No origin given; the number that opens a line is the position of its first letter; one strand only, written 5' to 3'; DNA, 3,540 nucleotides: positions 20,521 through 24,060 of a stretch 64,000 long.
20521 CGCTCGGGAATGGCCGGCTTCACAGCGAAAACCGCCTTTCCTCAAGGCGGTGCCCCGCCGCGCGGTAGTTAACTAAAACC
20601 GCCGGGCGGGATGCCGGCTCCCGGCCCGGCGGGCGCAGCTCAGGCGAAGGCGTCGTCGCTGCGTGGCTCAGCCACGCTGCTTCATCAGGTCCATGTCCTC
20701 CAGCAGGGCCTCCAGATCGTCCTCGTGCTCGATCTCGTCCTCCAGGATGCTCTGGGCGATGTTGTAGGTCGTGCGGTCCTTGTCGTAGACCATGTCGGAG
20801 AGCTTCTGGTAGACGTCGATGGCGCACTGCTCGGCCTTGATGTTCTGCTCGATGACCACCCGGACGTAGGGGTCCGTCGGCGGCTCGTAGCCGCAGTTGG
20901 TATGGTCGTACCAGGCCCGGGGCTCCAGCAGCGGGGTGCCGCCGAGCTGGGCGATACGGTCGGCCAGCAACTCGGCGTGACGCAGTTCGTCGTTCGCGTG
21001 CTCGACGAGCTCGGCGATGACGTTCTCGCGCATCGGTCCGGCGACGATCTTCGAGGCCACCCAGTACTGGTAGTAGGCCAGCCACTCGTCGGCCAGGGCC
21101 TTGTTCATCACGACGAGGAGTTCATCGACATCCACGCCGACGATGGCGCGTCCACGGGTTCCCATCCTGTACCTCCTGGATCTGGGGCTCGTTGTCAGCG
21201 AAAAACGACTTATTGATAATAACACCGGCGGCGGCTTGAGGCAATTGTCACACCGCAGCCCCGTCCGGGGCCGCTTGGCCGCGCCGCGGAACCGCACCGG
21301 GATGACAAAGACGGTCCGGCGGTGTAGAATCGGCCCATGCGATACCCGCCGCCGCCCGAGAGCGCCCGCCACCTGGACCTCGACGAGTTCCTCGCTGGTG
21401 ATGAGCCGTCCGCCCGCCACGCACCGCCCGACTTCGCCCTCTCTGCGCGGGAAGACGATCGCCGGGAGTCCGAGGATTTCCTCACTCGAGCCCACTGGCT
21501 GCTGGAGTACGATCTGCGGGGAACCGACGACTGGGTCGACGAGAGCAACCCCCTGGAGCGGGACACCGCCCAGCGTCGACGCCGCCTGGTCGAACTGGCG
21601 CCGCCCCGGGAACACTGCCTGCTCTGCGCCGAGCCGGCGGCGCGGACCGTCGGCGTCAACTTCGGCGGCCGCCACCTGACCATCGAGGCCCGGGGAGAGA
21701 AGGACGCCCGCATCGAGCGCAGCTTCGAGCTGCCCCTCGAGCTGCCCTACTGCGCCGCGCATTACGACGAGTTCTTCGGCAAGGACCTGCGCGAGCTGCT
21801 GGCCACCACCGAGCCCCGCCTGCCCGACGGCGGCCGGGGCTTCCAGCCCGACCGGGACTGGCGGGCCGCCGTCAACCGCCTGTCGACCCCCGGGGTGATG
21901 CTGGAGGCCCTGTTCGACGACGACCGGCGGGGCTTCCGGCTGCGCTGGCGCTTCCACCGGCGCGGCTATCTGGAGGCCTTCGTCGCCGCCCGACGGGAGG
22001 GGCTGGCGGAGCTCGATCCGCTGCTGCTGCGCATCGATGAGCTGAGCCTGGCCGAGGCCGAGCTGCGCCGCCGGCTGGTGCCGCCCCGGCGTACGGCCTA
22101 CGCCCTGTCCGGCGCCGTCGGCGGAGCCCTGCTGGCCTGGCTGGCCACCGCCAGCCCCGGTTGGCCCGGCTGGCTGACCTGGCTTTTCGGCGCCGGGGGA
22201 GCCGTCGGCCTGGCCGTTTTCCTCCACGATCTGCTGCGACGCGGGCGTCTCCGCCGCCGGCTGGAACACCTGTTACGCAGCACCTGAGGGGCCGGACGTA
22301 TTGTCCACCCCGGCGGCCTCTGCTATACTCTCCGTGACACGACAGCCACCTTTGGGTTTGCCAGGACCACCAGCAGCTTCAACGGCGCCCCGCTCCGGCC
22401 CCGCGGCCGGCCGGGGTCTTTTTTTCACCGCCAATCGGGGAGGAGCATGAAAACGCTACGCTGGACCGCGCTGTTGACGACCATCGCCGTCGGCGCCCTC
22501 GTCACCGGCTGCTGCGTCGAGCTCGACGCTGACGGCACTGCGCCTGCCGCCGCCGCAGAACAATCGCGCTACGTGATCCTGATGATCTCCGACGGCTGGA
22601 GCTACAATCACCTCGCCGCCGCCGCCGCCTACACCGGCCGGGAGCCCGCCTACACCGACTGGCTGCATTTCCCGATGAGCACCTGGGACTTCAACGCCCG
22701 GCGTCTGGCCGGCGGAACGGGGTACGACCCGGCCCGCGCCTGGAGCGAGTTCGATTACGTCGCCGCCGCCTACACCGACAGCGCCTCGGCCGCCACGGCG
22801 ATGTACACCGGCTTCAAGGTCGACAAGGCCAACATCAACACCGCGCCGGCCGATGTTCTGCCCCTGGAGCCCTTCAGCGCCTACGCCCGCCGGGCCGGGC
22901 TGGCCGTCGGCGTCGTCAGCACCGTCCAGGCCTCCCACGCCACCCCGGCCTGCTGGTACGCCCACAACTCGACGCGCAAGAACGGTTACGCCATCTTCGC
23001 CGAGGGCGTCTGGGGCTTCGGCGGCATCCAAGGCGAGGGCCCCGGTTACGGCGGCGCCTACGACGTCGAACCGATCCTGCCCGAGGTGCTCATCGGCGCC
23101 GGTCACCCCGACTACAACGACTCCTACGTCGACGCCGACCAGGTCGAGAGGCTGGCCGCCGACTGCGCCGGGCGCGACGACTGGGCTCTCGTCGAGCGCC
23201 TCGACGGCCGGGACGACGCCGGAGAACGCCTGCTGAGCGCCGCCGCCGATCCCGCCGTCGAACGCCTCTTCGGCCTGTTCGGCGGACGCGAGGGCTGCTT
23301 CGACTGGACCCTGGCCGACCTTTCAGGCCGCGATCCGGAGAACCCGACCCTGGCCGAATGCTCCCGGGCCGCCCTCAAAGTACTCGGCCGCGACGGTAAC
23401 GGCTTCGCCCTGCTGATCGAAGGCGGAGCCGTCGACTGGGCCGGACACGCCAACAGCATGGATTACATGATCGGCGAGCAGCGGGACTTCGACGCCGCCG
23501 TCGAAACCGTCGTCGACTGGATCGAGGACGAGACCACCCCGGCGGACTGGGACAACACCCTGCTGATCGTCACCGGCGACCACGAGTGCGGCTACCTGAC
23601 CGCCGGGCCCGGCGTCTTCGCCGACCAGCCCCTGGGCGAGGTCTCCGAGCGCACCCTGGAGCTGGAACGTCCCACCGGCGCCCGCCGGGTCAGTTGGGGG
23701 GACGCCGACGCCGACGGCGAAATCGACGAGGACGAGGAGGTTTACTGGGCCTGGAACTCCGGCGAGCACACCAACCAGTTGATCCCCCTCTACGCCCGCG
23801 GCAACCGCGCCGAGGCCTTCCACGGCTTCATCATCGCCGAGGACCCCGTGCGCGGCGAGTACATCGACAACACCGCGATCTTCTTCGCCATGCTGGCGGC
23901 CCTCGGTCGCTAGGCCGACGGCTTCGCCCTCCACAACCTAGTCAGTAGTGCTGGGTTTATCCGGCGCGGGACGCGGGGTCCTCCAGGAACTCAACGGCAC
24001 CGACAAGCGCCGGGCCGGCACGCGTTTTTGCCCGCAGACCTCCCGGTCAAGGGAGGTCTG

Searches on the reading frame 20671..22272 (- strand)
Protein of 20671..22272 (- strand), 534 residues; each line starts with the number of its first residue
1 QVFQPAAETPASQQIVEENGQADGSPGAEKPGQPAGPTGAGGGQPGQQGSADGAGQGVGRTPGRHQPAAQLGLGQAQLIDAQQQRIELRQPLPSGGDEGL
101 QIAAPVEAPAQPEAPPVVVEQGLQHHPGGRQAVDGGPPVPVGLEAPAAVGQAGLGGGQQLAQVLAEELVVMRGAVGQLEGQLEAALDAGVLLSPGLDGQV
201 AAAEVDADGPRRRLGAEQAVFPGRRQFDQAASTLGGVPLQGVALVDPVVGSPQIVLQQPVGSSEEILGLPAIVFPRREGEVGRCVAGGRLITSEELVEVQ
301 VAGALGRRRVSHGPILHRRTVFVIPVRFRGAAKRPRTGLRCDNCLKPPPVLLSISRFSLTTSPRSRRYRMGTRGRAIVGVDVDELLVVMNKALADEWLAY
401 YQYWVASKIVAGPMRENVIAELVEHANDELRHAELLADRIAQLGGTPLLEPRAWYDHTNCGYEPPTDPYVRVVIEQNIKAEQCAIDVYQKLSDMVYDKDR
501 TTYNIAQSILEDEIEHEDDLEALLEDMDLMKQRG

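Call 28: search_protein_families(library=pfam, proteins=[window:20671-22272:-], max_evalue=0.00001)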
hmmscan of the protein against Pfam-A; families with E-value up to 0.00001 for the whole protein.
window:20671-22272:- (534 aa): 1 family
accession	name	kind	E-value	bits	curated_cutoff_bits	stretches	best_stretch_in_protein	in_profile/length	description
PF00210.30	Ferritin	-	1e-26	94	24.5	1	389-530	4-142/142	Ferritin-like domain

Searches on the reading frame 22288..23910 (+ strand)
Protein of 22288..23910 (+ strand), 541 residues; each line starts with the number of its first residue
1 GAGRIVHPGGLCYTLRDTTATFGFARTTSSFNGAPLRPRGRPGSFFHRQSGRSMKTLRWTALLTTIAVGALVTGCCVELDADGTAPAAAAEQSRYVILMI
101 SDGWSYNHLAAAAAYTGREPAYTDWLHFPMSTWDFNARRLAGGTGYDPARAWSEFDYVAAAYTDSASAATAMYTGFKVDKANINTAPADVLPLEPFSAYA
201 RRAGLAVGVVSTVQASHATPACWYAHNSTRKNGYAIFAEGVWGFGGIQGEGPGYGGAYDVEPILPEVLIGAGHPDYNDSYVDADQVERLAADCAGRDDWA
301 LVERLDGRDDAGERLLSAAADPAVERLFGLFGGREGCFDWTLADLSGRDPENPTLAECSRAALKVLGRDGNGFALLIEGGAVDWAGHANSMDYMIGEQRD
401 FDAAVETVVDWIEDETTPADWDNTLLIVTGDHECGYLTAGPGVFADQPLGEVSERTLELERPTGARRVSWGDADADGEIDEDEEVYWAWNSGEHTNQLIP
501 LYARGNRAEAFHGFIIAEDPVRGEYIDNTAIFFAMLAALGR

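Call 28: search_protein_families(library=pfam, proteins=[window:22288-23910:+], max_evalue=0.00001)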
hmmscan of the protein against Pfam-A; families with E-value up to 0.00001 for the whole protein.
window:22288-23910:+ (541 aa): 1 family
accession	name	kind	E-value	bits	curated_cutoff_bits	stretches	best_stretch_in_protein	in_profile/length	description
PF00245.25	Alk_phosphatase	-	1.2e-39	137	24.4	1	96-514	4-407/423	Alkaline phosphatase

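Call 40: find_homologous_proteins(query=window:22288-23910:+, max_evalue=1e-60)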
Query window:22288-23910:+ (541 aa): 215 proteins with E <= 1e-60 among 8000 candidates; the best 120 are listed.
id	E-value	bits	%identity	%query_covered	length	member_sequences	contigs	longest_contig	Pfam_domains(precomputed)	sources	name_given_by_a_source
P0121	0.0e+0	1038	92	90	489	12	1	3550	PF00245.26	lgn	-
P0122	6.6e-215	733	72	83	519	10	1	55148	PF00245.26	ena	-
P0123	3.4e-185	635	65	84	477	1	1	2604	PF00245.26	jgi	jgi:alkaline phosphatase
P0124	2.9e-181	622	62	83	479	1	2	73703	PF00245.26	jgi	jgi:alkaline phosphatase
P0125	2.0e-178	613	63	82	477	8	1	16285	PF00245.26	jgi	-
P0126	3.5e-166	572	58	83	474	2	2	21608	PF00245.26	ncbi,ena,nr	ncbi:alkaline phosphatase [bacterium]|nr:alkaline phosphatase [bacterium]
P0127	6.6e-163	562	57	83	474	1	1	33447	PF00245.26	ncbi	-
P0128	2.3e-162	560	54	87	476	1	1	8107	PF00245.26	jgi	-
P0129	5.4e-155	535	51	88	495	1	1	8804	PF00245.26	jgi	jgi:alkaline phosphatase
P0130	1.7e-150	521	50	89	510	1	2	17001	PF00245.26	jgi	jgi:alkaline phosphatase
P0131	2.1e-143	497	50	90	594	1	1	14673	PF00245.26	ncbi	-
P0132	8.0e-141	489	54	84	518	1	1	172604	PF00245.26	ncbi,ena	-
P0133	5.0e-137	476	50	91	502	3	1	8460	PF00245.26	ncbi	-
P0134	8.8e-137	475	53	82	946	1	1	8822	PF00245.26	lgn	-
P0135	2.7e-134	467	52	83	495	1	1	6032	PF00245.26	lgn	-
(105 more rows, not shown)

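Call 41: find_encoding_contigs(protein=P0121, flank=10000, max_places=6)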
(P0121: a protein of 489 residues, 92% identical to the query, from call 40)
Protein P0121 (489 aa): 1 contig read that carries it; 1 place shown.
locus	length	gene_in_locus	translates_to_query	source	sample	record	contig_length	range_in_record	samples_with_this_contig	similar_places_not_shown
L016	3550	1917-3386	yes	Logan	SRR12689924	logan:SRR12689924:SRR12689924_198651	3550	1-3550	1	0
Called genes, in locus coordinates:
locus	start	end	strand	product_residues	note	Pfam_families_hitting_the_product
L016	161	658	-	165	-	PF00210:Ferritin, PF02915:Rubrerythrin (weak)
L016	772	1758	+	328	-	-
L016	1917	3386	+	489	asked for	PF00245:Alk_phosphatase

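Call 42: find_encoding_contigs(protein=P0122, flank=10000, max_places=4)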
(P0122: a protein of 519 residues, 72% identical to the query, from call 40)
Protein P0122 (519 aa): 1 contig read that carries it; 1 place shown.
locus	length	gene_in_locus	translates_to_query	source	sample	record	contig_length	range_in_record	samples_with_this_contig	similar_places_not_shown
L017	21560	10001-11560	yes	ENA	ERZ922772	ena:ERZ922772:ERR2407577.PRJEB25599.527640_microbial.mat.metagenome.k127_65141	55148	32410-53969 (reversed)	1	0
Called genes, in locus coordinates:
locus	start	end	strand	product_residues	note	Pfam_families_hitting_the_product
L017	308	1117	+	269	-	-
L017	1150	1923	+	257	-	PF17746:SfsA_N, PF03749:SfsA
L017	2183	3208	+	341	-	PF07676:PD40 (weak), PF26550:Tricorn_2nd, PF26549:Tricorn_N, PF07676:PD40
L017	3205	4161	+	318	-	PF00930:DPPIV_N (faint), PF26550:Tricorn_2nd, PF26549:Tricorn_N (weak), PF07676:PD40, PF26549:Tricorn_N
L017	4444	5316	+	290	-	-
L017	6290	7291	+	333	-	PF00005:ABC_tran, PF02463:SMC_N (faint), PF13304:AAA_21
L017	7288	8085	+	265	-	PF01061:ABC2_membrane (weak), PF12698:ABC2_membrane_3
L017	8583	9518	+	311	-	-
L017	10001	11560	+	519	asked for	PF00245:Alk_phosphatase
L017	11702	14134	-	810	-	PF25852:DUF6242_C (faint), PF15902:Sortilin-Vps10 (faint), PF14870:PSII_BNR (weak), PF04389:Peptidase_M28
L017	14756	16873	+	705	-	PF08487:VIT, PF00092:VWA, PF13519:VWA_2, PF13768:VWA_3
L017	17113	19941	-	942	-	PF00515:TPR_1 (faint), PF13424:TPR_12 (weak), PF17874:TPR_MalT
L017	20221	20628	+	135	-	PF02579:Nitro_FeMo-Co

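Call 53: find_encoding_contigs(protein=P0124, flank=10000, max_places=3)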
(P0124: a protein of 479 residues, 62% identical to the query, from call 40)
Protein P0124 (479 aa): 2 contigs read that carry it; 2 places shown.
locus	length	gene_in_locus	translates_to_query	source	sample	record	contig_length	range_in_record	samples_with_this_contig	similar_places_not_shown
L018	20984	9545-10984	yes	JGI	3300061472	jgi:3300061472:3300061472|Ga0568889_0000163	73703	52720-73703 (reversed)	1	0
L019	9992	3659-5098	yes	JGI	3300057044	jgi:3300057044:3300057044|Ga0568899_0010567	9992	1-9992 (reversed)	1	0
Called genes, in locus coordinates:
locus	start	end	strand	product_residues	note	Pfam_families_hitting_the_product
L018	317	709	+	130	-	-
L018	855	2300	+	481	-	PF01523:PmbA_TldD_1st, PF19290:PmbA_TldD_2nd, PF19289:PmbA_TldD_3rd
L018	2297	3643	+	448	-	PF01523:PmbA_TldD_1st, PF19290:PmbA_TldD_2nd (weak), PF19289:PmbA_TldD_3rd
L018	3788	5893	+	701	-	PF13517:FG-GAP_3, PF18962:Por_Secre_tail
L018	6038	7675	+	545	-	PF23911:DUF7253 (faint), PF18962:Por_Secre_tail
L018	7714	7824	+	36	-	-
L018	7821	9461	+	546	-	PF15892:BNR_4 (faint), PF23911:DUF7253 (faint), PF13860:FlgD_ig (weak), PF18962:Por_Secre_tail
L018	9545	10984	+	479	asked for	PF00245:Alk_phosphatase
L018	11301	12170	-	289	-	PF00583:Acetyltransf_1, PF13508:Acetyltransf_7 (weak)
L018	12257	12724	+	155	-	PF00515:TPR_1 (faint), PF13414:TPR_11 (faint), PF14559:TPR_19 (faint), PF13431:TPR_17 (faint), PF07719:TPR_2 (faint), PF13181:TPR_8 (faint), PF13432:TPR_16 (weak), PF13371:TPR_9 (weak), +1 more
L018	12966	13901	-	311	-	-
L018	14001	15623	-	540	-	PF00005:ABC_tran, PF13555:AAA_29 (faint), PF00004:AAA (faint), PF02463:SMC_N (faint), PF05729:NACHT (faint), PF13191:AAA_16 (faint), PF12848:ABC_tran_Xtn (weak), PF00005:ABC_tran, +3 more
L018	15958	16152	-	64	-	-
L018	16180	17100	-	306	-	-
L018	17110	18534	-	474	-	PF02012:BNR (faint), PF13860:FlgD_ig (weak)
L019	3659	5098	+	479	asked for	PF00245:Alk_phosphatase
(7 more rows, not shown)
